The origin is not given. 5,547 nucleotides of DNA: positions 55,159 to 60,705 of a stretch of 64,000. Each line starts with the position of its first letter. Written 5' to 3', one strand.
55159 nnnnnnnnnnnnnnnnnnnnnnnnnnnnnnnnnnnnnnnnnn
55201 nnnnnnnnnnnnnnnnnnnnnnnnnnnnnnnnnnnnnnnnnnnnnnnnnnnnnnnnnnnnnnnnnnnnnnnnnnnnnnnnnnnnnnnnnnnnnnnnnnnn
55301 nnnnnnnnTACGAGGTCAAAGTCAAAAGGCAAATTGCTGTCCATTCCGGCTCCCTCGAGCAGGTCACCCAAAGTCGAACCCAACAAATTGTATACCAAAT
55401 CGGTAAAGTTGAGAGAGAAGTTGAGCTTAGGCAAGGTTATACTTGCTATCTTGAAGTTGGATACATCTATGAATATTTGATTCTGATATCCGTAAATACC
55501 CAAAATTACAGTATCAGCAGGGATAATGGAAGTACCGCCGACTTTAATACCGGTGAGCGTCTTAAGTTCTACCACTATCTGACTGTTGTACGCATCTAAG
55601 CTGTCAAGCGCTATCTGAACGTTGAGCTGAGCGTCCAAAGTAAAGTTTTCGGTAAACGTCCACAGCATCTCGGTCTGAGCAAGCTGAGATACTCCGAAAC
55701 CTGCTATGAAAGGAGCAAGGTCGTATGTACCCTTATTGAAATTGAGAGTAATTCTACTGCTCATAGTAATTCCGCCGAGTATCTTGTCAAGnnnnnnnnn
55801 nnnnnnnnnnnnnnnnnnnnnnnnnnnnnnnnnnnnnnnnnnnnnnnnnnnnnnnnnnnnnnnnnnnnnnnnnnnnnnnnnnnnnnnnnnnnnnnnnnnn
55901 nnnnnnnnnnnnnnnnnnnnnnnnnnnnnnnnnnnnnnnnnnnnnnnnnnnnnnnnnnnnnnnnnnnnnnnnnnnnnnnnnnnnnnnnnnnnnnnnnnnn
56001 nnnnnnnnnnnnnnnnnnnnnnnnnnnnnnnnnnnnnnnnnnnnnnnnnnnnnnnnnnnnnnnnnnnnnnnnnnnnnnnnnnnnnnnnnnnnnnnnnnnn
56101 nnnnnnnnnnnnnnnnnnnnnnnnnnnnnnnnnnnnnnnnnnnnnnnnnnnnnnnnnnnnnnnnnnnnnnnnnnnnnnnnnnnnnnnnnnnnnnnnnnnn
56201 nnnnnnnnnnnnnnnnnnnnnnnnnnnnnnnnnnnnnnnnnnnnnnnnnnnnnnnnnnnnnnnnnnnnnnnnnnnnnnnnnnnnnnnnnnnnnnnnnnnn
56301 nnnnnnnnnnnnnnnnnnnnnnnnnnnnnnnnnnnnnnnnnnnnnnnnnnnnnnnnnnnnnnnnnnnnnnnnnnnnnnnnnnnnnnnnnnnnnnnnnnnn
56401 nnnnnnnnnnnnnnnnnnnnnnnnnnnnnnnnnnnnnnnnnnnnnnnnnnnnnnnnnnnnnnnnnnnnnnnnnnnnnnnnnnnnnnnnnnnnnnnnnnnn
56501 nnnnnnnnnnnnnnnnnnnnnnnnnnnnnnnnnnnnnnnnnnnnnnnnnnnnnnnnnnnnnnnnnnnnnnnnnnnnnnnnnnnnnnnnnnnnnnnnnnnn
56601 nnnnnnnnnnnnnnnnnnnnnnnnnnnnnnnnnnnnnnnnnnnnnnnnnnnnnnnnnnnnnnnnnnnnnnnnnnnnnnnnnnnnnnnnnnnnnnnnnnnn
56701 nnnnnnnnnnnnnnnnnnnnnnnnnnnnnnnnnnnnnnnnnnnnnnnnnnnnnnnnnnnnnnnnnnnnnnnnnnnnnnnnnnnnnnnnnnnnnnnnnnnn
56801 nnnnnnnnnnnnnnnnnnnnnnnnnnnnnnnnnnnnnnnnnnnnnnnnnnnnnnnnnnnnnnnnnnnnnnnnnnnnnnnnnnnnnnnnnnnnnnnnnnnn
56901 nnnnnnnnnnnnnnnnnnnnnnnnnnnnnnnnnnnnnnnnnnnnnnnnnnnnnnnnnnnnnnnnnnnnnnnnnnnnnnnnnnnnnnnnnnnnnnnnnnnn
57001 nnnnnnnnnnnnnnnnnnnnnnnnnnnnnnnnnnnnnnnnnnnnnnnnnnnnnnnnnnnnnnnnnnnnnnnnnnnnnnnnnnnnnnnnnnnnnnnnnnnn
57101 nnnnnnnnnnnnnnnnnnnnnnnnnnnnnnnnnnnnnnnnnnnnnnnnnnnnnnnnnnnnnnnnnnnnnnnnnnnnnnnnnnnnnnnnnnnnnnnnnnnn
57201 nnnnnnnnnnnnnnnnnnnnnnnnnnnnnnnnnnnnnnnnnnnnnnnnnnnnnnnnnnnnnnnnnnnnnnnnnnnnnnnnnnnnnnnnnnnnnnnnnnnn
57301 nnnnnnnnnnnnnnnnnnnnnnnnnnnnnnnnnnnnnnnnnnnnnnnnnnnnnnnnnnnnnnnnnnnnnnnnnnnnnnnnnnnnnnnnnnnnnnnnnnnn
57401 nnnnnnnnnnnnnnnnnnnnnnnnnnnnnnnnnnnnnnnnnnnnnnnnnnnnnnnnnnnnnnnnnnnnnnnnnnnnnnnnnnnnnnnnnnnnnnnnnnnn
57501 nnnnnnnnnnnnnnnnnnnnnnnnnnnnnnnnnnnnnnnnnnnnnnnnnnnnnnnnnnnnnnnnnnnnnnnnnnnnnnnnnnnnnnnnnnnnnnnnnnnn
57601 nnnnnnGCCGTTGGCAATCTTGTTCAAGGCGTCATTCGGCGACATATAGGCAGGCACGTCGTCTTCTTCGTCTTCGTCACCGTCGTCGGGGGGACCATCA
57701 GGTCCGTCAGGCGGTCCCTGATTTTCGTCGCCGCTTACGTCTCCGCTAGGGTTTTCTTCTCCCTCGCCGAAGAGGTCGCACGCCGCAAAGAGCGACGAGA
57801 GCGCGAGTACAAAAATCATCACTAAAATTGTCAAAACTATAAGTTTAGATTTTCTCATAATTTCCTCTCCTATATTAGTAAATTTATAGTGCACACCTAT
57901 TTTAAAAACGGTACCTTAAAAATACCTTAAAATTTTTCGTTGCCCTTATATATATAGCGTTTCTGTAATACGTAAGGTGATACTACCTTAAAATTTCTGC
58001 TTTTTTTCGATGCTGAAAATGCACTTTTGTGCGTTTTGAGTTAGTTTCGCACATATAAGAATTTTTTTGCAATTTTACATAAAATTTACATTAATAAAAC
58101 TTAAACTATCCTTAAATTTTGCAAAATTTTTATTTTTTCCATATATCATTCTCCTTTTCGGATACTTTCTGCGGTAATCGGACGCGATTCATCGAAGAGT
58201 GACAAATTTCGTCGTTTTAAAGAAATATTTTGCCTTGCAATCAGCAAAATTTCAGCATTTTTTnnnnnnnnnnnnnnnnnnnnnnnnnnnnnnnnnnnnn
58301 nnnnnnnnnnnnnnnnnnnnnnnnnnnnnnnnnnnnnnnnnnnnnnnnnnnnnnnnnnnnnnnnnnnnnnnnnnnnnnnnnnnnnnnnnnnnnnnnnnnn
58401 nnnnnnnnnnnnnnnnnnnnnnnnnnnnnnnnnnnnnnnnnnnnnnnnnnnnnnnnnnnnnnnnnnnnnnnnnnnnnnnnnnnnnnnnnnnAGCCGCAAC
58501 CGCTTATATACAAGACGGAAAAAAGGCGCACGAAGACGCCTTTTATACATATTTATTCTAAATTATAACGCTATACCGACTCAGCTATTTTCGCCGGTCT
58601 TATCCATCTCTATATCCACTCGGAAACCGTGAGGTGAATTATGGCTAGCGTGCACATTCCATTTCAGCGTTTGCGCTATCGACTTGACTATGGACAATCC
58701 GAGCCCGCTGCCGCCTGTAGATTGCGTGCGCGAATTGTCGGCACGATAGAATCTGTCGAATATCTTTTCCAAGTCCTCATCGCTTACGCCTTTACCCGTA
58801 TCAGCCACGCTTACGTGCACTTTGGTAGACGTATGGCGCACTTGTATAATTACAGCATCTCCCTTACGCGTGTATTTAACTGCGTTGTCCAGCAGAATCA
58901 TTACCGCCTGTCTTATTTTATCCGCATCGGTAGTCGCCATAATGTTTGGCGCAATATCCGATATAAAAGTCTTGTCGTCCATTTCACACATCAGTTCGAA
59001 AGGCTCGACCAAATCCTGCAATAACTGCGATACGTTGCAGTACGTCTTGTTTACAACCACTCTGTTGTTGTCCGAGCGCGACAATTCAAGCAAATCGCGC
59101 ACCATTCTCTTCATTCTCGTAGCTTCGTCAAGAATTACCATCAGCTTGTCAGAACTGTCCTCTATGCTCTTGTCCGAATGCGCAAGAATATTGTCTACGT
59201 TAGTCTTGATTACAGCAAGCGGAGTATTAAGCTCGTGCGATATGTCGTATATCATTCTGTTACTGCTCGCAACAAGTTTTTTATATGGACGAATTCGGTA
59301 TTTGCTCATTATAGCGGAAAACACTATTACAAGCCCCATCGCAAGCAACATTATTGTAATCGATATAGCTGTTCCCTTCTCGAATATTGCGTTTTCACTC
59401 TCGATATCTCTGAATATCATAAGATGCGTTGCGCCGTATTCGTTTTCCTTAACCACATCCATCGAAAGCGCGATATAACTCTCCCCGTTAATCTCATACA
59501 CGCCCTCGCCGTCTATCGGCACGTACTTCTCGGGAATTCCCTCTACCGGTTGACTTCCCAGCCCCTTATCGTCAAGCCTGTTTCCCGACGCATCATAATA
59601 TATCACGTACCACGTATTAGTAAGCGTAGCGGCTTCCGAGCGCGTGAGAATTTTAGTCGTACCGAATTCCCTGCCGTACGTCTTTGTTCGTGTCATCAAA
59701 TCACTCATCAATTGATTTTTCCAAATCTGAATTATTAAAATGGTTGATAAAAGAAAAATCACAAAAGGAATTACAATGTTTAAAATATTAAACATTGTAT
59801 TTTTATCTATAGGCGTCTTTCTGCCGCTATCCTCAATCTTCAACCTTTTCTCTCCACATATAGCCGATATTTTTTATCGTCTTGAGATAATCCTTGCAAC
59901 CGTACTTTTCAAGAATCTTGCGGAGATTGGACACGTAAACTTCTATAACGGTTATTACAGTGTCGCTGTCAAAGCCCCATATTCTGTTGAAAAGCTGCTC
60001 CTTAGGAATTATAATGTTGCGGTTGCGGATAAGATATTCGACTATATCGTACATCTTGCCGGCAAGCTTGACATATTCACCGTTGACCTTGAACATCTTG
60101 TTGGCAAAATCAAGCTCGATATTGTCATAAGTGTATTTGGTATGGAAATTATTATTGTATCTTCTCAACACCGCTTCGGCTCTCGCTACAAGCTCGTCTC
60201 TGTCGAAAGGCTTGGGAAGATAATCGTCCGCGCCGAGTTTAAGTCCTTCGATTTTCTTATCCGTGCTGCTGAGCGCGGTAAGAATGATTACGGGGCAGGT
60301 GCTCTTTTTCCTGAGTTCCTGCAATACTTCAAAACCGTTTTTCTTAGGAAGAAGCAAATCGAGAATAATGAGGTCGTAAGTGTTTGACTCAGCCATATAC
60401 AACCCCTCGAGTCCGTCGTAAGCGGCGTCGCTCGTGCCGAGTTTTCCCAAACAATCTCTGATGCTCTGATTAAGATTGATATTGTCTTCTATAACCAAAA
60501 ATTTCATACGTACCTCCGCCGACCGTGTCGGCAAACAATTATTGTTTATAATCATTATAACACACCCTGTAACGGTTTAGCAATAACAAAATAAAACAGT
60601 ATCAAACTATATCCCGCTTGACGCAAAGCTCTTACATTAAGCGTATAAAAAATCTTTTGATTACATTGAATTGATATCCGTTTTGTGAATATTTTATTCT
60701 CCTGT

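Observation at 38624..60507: Two-component system followed by a 19.2-kb operon of three giant envelope-anchored proteins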

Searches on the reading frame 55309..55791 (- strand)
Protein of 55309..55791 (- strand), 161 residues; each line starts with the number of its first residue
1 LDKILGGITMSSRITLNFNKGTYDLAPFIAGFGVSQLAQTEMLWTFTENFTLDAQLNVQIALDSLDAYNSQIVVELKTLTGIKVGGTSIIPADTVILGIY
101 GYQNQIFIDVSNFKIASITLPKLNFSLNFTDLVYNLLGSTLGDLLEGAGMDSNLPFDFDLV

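Call 87: search_solved_structures(query=A4, max_evalue=10)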
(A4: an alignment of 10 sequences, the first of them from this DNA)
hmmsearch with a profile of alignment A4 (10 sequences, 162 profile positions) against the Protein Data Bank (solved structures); distinct sequences matched with E-value up to 10: 0.

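Call 88: search_protein_families(library=pfam, alignment_id=A4, max_evalue=10)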
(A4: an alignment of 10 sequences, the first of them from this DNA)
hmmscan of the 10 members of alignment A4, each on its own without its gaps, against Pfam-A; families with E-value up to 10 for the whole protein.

A. member 1, seq(161 aa): 0 families

B. families by the number of members that match (of 10 scanned): 1 family
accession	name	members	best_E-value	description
PF03339.19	Pox_L3_FP4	2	0.011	Poxvirus L3/FP4 protein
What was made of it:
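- On LolA-like superfamily (G1 modules): A sequence profile finds nothing (calls 87, 88).
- A module profile finds nothing in PDB sequences or Pfam (calls 87, 88).
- Tried and rejected: A profile of the best-conserved G1 module found nothing in PDB sequences or Pfam (calls 87, 88).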

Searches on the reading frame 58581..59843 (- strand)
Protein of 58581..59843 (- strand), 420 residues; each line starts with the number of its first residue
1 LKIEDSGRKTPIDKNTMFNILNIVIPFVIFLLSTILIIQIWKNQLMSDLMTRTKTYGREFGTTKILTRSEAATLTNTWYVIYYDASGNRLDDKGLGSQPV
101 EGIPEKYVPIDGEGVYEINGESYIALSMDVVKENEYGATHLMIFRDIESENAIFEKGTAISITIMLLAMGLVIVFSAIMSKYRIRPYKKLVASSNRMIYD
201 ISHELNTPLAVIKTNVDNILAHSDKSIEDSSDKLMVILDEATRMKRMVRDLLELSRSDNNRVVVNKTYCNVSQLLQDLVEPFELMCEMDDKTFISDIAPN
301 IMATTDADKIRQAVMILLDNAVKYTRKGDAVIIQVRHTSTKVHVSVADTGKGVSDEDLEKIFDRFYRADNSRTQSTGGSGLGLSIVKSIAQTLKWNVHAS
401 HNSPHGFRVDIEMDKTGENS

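Call 6: search_protein_families(library=pfam, proteins=[window:58581-59843:-], max_evalue=0.01)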
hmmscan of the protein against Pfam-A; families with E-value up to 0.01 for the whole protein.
window:58581-59843:- (420 aa): 5 families
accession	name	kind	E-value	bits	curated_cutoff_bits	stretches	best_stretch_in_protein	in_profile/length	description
PF02518.31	HATPase_c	-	2.1e-24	86.5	26.4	1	306-415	2-109/111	Histidine kinase-, DNA gyrase B-, and HSP90-like ATPase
PF00512.31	HisKA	-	2e-14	53.8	26.9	1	195-259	3-65/66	His Kinase A (phospho-acceptor) domain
PF13581.12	HATPase_c_2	-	9.4e-07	29.3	27.4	1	305-395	27-114/127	Histidine kinase-like ATPase domain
PF13589.12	HATPase_c_3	-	1.7e-05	25.3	25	1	311-397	4-90/137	Histidine kinase-, DNA gyrase B-, and HSP90-like ATPase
PF14501.12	HATPase_c_5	-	0.006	16.9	22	0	312-403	8-92/102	GHKL domain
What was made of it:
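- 58581..59843 (-): Sensor histidine kinase. TM1 res 20-38, extracytoplasmic loop of about 120 aa, TM2 res 160-178, no HAMP detected, then HisKA and HATPase_c. Overlaps the RR gene by 11 nt. Pfam (call 6).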

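Call 7: search_protein_families(library=ncbifam, proteins=[window:58581-59843:-], max_evalue=0.01)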
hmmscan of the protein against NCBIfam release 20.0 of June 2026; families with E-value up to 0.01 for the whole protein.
window:58581-59843:- (420 aa): 84 families (the best 25 are shown)
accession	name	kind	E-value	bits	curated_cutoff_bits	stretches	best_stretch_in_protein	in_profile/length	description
NF046044.1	PnpS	equivalog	7.4e-53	179.9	400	1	177-406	153-382/390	two-component system histidine kinase PnpS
NF041735.1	hist_kin_RppB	equivalog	2e-51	175.1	400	1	72-400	97-424/438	two-component system sensor histidine kinase RppB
NF033092.0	HK_WalK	equivalog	1.4e-50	172.5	725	1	191-411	369-590/594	cell wall metabolism sensor histidine kinase WalK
TIGR02966.1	phoR_proteo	equivalog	3.3e-48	164.4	334.2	1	191-392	111-312/333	phosphate regulon sensor histidine kinase PhoR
TIGR01386.1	cztS_silS_copS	subfamily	2.1e-44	152.3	292.55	1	200-400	247-444/457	heavy metal sensor histidine kinase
NF012163.2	BaeS_SmeS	equivalog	4e-44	151.3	500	1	197-413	243-456/457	sensor histidine kinase efflux regulator BaeS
NF007007.0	PRK09470.1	equivalog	4.9e-40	137.8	486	1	188-413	239-457/463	envelope stress sensor histidine kinase CpxA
NF007837.0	PRK10549.1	equivalog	1e-39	136.5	603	1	197-415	243-458/466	envelope stress sensor histidine kinase BaeS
NF033091.0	HK_VanS_ACDEFG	equivalog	2.4e-39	135.2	400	1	194-402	74-282/293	vancomycin resistance histidine kinase VanS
NF007345.0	PRK09835.1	subfamily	5.9e-39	133.9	423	1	198-401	266-467/482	Cu(+)/Ag(+) sensor histidine kinase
NF040691.1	MtrAB_MtrB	equivalog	6.7e-39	134.3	450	1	183-392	260-469/507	MtrAB system histidine kinase MtrB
NF033093.1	HK_VicK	exception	1.4e-37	129.5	680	1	198-403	213-423/448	cell wall metabolism sensor histidine kinase VicK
NF047874.1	MASE3_PAS_HK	subfamily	1.2e-36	126.7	560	1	132-414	360-624/655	MASE3 domain-containing sensor histidine kinase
NF045900.1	HisKinCpxALeg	equivalog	4.4e-36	124.6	800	1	188-413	225-449/451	two-component system sensor histidine kinase CpxA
NF052314.1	T9SS_HK_PorY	subfamily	5.3e-34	118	350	1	199-410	216-417/418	PorY family sensor histidine kinase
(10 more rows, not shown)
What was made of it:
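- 58581..59843 (-): Below every NCBIfam equivalog cut-off (call 7).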

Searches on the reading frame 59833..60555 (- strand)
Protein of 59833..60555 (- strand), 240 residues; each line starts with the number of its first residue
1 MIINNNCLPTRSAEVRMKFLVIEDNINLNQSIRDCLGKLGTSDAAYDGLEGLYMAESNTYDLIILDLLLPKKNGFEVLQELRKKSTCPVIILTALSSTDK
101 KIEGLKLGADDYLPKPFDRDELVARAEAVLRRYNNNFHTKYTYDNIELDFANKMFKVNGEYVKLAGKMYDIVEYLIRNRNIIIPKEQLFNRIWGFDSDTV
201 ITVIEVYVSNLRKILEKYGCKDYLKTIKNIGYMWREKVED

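Call 6: search_protein_families(library=pfam, proteins=[window:59833-60555:-], max_evalue=0.01)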
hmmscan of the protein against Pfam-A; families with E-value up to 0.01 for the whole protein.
window:59833-60555:- (240 aa): 2 families
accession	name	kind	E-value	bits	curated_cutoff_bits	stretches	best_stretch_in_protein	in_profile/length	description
PF00072.30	Response_reg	-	1e-24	87.2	30.2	1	20-126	2-110/111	Response regulator receiver domain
PF00486.34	Trans_reg_C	-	2.1e-17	63.4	26.2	1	160-233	2-76/77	Transcriptional regulatory protein, C terminal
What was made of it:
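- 59833..60507 (-): OmpR/PhoB-type response regulator. The ORF extends to 60555; the likely start is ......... at 60507. The phospho-acceptor Asp lies in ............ Pfam Response_reg 1e-24 and Trans_reg_C 2e-17 (call 6).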

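Call 7: search_protein_families(library=ncbifam, proteins=[window:59833-60555:-], max_evalue=0.01)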
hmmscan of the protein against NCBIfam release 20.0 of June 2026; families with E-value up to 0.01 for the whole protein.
window:59833-60555:- (240 aa): 95 families (the best 25 are shown)
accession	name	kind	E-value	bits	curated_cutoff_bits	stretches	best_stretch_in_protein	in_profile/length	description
NF045991.1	RespRegCtrARhodob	equivalog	4.4e-50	170.5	350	1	17-236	1-223/224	response regulator transcription factor CtrA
NF041734.1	resp_reg_RppA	equivalog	2.7e-46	157.8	250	1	17-234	1-227/229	two-component system response regulator RppA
TIGR01387.1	cztR_silR_copR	subfamily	2.9e-45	154.6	279.2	1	20-233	2-217/218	heavy metal response regulator transcription factor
NF045944.1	ResRegRpaBCyano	equivalog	1.7e-44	151.9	330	1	20-234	1-227/229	response regulator transcription factor RpaB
NF007928.2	PRK10643.1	equivalog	3.9e-43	147.6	330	1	17-233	1-215/216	two-component system response regulator PmrA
TIGR02154.1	PhoB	equivalog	1.3e-41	142.4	296.2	1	18-233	4-224/226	phosphate regulon transcriptional regulator PhoB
NF007663.1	PRK10336.1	equivalog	3.7e-40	138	345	1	17-234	1-216/219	quorum sensing response regulator transcription factor QseB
NF040689.1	MtrAB_MtrA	equivalog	4.5e-40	137.3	300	1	20-232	2-216/219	MtrAB system response regulator MtrA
NF008567.0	PRK11517.1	equivalog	1.4e-39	135.8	353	1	17-235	1-219/223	response regulator transcription factor HprR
NF007346.1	PRK09836.1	equivalog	2.2e-38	132.3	420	1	17-234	1-221/227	copper/silver response regulator transcription factor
NF012023.0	PRK15479.1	equivalog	2.4e-38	131.9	337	1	17-235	1-218/224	transcriptional regulator TctD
NF053854.1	RespRegPhoBBctds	equivalog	3.5e-38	131.2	270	1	20-234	2-224/225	two-component system response regulator PhoB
NF040534.1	resp_reg_YycF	equivalog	4.7e-37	127.5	340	1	18-236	2-229/231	response regulator YycF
NF051850.1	RespRegRprY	equivalog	3.3e-36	124.9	370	1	15-217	3-210/234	response regulator transcription factor RprY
NF033117.2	vanR_ACDEGLN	exception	3.9e-36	124.7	350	1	44-233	27-224/226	VanR-ABDEGLN family response regulator transcription factor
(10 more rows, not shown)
